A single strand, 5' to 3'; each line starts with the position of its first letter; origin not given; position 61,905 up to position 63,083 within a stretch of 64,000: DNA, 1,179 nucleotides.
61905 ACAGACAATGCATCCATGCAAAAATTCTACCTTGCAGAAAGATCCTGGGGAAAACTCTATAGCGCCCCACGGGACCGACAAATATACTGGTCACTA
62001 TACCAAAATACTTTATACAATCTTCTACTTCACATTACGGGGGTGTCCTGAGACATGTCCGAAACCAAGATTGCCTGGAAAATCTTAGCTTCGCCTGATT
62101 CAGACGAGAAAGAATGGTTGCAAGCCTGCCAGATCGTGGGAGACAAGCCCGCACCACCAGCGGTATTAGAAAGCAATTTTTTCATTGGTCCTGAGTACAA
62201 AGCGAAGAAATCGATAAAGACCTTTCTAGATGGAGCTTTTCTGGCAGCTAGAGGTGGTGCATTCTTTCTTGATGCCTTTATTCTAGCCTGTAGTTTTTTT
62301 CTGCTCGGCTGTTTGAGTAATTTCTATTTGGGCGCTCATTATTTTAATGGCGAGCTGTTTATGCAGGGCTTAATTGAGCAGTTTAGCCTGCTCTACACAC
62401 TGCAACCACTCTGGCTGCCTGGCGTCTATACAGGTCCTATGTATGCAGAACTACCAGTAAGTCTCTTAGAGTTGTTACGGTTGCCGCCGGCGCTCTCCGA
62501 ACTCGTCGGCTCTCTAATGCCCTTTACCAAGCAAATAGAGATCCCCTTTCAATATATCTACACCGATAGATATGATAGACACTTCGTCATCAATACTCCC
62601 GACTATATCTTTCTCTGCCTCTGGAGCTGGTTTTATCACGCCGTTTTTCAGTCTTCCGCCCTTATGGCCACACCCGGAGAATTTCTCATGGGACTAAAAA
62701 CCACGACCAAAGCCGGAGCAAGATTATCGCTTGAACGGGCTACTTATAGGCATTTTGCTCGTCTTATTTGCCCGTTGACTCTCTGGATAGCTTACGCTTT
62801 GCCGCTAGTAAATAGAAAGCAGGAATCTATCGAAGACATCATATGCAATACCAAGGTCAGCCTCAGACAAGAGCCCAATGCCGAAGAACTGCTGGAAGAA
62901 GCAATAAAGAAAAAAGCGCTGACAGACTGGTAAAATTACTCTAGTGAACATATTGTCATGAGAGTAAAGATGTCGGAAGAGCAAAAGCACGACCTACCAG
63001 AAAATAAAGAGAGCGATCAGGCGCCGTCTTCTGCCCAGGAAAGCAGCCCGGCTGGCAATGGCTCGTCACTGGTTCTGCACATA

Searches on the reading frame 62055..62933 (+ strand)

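Call 96: search_protein_families(library=pfam, proteins=[window:62055-62933:+], max_evalue=0.001)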
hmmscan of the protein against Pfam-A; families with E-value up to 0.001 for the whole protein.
window:62055-62933:+ (292 aa): 1 family
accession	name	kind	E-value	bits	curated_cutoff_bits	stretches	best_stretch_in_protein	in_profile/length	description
PF06271.18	RDD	-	2.2e-13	51.1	24.1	1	176-265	43-137/137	RDD family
